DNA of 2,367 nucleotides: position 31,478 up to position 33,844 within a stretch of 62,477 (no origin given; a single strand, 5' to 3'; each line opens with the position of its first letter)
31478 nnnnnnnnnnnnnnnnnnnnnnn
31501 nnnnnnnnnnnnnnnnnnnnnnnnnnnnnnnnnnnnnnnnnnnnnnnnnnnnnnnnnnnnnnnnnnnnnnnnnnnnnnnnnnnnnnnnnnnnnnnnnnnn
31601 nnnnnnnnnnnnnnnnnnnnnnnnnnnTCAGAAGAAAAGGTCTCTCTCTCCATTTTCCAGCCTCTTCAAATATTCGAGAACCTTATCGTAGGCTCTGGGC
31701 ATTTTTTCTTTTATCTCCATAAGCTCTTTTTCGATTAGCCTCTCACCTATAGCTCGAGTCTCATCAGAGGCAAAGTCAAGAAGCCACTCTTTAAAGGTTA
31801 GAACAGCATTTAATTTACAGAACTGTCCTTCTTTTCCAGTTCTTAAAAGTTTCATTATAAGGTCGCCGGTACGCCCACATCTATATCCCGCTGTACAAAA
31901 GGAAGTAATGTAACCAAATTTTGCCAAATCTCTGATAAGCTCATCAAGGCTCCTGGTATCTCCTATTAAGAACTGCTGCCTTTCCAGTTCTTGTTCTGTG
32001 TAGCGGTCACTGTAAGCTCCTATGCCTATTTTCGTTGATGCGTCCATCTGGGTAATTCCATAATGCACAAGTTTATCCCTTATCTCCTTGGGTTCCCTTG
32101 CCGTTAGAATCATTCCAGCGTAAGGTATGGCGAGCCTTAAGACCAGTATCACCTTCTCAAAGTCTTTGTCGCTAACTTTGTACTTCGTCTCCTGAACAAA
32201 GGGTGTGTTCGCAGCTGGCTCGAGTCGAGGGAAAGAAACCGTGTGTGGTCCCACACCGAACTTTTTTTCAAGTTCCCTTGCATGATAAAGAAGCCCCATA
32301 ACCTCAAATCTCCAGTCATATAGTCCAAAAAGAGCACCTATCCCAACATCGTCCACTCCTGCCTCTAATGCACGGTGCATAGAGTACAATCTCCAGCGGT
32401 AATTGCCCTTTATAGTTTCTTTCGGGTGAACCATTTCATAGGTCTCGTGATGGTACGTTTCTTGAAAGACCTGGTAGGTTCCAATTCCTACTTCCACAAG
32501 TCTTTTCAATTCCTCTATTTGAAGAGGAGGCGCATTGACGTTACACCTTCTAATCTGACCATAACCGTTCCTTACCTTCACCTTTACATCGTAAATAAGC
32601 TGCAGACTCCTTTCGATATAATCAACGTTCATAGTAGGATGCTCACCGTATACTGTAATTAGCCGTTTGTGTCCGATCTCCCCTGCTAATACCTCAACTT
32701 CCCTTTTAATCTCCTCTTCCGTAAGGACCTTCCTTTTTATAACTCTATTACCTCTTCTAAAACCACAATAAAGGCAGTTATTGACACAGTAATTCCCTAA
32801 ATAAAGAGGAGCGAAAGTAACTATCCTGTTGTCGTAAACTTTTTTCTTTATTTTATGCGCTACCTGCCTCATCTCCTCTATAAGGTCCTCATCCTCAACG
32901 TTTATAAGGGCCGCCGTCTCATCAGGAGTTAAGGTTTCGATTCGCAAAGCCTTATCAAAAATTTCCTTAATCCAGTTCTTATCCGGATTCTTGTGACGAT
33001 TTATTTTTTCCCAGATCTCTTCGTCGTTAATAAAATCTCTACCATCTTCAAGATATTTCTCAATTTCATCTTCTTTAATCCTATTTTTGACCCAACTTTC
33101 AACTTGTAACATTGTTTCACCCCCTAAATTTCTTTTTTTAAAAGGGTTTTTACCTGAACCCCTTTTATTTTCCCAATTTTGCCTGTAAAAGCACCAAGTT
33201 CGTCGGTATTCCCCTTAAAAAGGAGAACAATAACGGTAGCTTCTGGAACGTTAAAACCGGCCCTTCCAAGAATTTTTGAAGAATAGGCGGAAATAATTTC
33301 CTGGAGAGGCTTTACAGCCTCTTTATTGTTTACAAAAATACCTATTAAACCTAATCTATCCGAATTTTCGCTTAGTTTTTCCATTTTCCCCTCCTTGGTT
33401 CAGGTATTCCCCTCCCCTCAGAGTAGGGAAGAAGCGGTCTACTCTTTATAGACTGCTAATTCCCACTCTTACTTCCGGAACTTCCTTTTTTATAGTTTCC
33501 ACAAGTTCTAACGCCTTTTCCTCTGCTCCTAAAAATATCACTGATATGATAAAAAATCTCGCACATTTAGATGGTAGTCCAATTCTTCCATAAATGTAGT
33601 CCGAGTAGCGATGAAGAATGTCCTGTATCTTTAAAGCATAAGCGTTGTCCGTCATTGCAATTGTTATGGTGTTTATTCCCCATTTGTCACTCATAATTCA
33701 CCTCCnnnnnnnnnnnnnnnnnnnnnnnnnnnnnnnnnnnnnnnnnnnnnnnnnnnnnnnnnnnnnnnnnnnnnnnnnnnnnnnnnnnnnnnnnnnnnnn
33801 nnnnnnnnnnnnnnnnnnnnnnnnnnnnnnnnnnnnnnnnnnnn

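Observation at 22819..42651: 19.8-kb co-directional supercluster joining an NAD-type formate dehydrogenase, an [FeFe]-hydrogenase, all H-cluster maturases, two NuoEF pairs and a signalling module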

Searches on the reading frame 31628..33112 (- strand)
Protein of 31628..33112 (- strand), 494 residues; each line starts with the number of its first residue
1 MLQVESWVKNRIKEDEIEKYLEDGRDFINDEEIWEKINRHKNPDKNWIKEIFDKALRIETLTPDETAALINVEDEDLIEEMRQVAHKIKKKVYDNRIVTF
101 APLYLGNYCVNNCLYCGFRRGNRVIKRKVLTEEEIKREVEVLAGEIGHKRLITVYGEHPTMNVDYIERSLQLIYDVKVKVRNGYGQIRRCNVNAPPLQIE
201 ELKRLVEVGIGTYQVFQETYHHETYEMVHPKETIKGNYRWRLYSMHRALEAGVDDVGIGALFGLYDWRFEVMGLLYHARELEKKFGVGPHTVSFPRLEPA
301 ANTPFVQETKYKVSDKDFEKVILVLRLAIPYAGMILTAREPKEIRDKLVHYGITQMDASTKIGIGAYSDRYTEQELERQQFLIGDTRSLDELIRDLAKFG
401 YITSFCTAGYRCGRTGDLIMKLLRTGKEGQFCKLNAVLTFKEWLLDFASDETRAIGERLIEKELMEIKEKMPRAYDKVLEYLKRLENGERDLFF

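Call 5: search_protein_families(library=pfam, proteins=[window:31628-33112:-], max_evalue=0.01)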
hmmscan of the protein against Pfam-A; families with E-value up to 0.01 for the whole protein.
window:31628-33112:- (494 aa): 2 families
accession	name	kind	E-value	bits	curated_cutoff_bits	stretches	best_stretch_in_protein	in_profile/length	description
PF04055.27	Radical_SAM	-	1.8e-17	64.5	29.5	1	105-260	3-148/166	Radical SAM superfamily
PF06968.18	BATS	-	7.8e-17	61.7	22.2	1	293-401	1-87/88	Biotin and Thiamin Synthesis associated domain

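Call 10: find_related_loci(query=window:31628-33112:-, collection=genome_contigs, flank=10000)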
Query window:31628-33112:- (494 aa) in genome_contigs; peptide patterns used: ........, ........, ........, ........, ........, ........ (x = any residue, [..] = any of these).
599 stretches matched a pattern (row limit reached: there are more); 583 encode a relative of the query (tblastn E <= 1e-3); the best 80 are kept; 80 distinct loci.
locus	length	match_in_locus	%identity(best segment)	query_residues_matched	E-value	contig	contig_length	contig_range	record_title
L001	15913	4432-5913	82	1-494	0e+0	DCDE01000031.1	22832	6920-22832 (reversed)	MAG TPA_asm: candidate division WOR-3 bacterium UBA1063 UBA1063_contig_2937, whole genome shotgun sequence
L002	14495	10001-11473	80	4-494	0e+0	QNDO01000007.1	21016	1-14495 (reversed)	MAG: Candidatus Hydrothermota bacterium isolate B29_G16 B29_Guay16_scaffold_01112, whole genome shotgun sequence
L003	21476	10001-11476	77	3-494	0e+0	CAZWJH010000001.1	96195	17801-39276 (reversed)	MAG TPA_asm: uncultured Clostridia bacterium isolate binchicken_co19_573 genome assembly, contig: NODE_133_length_96195_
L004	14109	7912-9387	80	3-494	0e+0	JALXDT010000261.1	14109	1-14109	MAG: Candidatus Aminicenantes bacterium isolate T2_metabat2_scaf2bin.326 T2_NODE_4680_length_14109_cov_3.510370, whole g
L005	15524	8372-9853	71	3-494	0e+0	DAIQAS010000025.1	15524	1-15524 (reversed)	MAG TPA_asm: Thermodesulfobacterium sp. isolate CTOTU24190 NODE_67_length_15524_cov_12.129162, whole genome shotgun sequ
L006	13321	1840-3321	70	3-494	0e+0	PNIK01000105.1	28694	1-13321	MAG: Thermodesulfobacterium geofontis isolate ZAV-08 NODE_277_length_28694_cov_4.07015, whole genome shotgun sequence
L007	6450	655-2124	71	7-494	0e+0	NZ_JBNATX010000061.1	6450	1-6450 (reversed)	MAG: Caldanaerobacter sp. isolate Kamch4342-3A-MB-04 bin3.fa-61, whole genome shotgun sequence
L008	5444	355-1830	71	5-494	0e+0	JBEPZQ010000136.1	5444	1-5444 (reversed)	MAG: Thermodesulfovibrio sp. isolate 03V1_S199.rosella_refined.019 NODE_9261_length_5444_cov_1.258040, whole genome shot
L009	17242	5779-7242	70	7-494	0e+0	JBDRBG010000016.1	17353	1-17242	MAG: Candidatus Omnitrophota bacterium isolate MEGAHIT-group-1.1043 k141_945324, whole genome shotgun sequence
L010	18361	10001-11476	79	3-494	0e+0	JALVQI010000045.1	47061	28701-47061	MAG: Candidatus Aminicenantes bacterium isolate A3_metabat2_scaf2bin.042 A3_NODE_159_length_47061_cov_14.885669, whole g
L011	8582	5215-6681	71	7-494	0e+0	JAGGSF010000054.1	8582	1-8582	MAG: Deltaproteobacteria bacterium isolate AUK015 PB_MANV_015_c_000000000524, whole genome shotgun sequence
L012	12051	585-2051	70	7-494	0e+0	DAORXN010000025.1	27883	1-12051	MAG TPA_asm: Syntrophales bacterium isolate AMR_MDS_1986 NODE_1465_length_27883_cov_150.680322, whole genome shotgun seq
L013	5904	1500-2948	69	12-494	0e+0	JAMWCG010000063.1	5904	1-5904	MAG: Candidatus Omnitrophota bacterium isolate JZ-2.bins.168.201808 NODE_28445_length_5904_cov_0.899775, whole genome sh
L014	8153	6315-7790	68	3-494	0e+0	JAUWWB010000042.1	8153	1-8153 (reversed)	MAG: Candidatus Omnitrophota bacterium isolate CSMAG_2647 CSMAG_2647_k127_1825887_length_8153_cov_15.0000, whole genome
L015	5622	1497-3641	68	6-494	0e+0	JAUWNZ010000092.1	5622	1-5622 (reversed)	MAG: Pseudomonadota bacterium isolate CSMAG_2437 CSMAG_2437_k141_376233_length_5622_cov_36.7241, whole genome shotgun se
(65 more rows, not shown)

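Call 58: search_protein_families(library=pfam, proteins=[L003:2368-5445:+], max_evalue=0.0001)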
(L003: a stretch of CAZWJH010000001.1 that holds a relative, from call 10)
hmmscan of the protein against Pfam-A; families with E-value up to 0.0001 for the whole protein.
L003:2368-5445:+ (1025 aa): 13 families
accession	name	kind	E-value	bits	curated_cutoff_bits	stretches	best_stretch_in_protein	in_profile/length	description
PF01512.22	Complex1_51K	-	2.2e-48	164.4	31.2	1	160-329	3-149/150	Nuo51 FMN-binding domain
PF10589.14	NADH_4Fe-4S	-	1.2e-34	118.4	23.5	1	441-524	2-85/85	NADH-ubiquinone oxidoreductase-F iron-sulfur binding region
PF07992.20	Pyr_redox_2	-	5.9e-34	118.2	26.1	1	633-925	2-291/291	Pyridine nucleotide-disulphide oxidoreductase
PF14691.11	Fer4_20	-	4.7e-23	81.6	25.8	1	530-618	19-110/113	Dihydroprymidine dehydrogenase domain II, 4Fe-4S cluster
PF13738.12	Pyr_redox_3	-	1.1e-13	51.6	30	1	716-910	126-305/305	Pyridine nucleotide-disulphide oxidoreductase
PF00070.33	Pyr_redox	-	2.6e-12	47.5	22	1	761-836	1-79/82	Pyridine nucleotide-disulphide oxidoreductase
PF10531.15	SLBB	-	1.6e-09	37.9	27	1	352-401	1-53/55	SLBB domain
PF01266.30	DAO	-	2.5e-09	37.6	27.9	0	633-667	1-35/353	FAD dependent oxidoreductase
PF12831.13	FAD_oxidored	-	4e-08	33.4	27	0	634-674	2-42/416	FAD dependent oxidoreductase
PF13450.12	NAD_binding_8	-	1.7e-07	31.8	21.9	1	636-671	1-36/68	NAD(P)-binding Rossmann-like domain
PF01257.25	2Fe-2S_thioredx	-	1.1e-06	29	24.8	1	4-80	65-143/145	Thioredoxin-like [2Fe-2S] ferredoxin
PF01946.23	Thi4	-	2.5e-05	24.1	26.2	0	633-673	19-60/235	Thi4 family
PF22461.2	SLBB_2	-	9.8e-05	22.8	27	0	352-397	2-48/79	SLBB domain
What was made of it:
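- The F1-GltD fusions carry their own extra nucleotide site (call 58).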

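Call 72: search_protein_families(library=ncbifam, proteins=[window:31628-33112:-], max_evalue=1e-10)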
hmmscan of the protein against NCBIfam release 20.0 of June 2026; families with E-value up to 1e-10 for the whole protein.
window:31628-33112:- (494 aa): 6 families
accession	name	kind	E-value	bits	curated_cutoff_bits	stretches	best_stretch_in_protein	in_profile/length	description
TIGR03955.1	rSAM_HydG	equivalog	1.4e-144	482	312.15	1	24-493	8-469/470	[FeFe] hydrogenase H-cluster radical SAM maturase HydG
TIGR02351.2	thiH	equivalog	1.2e-81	274.6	380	1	49-401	23-356/364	2-iminoacetate synthase ThiH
TIGR04158.1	rSAM_MIA_synth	equivalog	1.1e-25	90.2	400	1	67-388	28-346/368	3-methyl-2-indolic acid synthase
TIGR03910.1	pyrrolys_PylB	equivalog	7.8e-24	84.2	348.2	1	47-330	4-269/347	methylornithine synthase PylB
TIGR03956.1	rSAM_HydE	equivalog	1.7e-21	76.9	254.6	1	56-313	6-245/340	[FeFe] hydrogenase H-cluster radical SAM maturase HydE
TIGR03699.1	menaquin_MqnC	equivalog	6e-12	45.1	428.1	1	61-175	3-116/342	cyclic dehypoxanthinyl futalosine synthase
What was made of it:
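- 31628..33112 (-): HydG, radical-SAM H-cluster maturase. TIGR03955, 482 bits, cut-off 312 (call 72).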

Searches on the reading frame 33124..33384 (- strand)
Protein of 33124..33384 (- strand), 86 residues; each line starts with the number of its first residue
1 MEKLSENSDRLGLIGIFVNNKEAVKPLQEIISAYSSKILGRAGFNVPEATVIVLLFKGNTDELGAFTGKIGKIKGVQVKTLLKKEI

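Call 5: search_protein_families(library=pfam, proteins=[window:33124-33384:-], max_evalue=0.01)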
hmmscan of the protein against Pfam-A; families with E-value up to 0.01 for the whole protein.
window:33124-33384:- (86 aa): 1 family
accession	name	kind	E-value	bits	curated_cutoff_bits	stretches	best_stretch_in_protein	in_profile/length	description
PF21699.3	TM1266-like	-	2.8e-18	66.1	27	1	10-80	1-74/74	Iron-only hydrogenase system regulator, putative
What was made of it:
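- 33124..33384 (-): TM1266-like small protein b (86 aa). Pfam PF21699, E 3e-18 (call 5).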

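Call 73: search_protein_families(library=ncbifam, proteins=[window:33124-33384:-], max_evalue=0.001)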
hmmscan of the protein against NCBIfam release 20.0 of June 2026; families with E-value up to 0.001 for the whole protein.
window:33124-33384:- (86 aa): 2 families
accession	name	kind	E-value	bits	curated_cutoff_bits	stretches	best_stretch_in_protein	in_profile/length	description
TIGR03959.1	hyd_TM1266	equivalog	5.4e-20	71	60.8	1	10-82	1-75/76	TM1266 family iron-only hydrogenase system putative regulator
NF052672.1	CPF_0552_fam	subfamily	0.00018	21.2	85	1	14-81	4-78/80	CPF_0552 family protein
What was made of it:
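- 33124..33384 (-): TIGR03959, 71 bits, above its cut-off (call 73).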

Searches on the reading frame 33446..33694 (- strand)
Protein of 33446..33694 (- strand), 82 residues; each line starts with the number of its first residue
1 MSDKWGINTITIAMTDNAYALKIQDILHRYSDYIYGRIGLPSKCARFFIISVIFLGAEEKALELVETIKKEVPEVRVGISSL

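Call 5: search_protein_families(library=pfam, proteins=[window:33446-33694:-], max_evalue=0.01)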
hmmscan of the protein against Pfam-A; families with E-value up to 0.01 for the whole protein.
window:33446-33694:- (82 aa): 1 family
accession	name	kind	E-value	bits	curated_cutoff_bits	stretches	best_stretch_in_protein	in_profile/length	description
PF21699.3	TM1266-like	-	6.3e-10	39.3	27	1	7-60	2-56/74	Iron-only hydrogenase system regulator, putative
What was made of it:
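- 33446..33694 (-): TM1266-like small protein a (82 aa). Pfam PF21699 (call 5).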

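Call 73: search_protein_families(library=ncbifam, proteins=[window:33446-33694:-], max_evalue=0.001)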
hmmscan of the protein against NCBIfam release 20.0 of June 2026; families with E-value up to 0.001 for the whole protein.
window:33446-33694:- (82 aa): 1 family
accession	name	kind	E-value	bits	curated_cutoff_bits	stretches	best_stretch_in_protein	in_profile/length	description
TIGR03959.1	hyd_TM1266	equivalog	6.8e-11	41.8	60.8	1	7-64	2-59/76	TM1266 family iron-only hydrogenase system putative regulator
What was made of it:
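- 33446..33694 (-): NCBIfam TIGR03959, below its cut-off (call 73).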
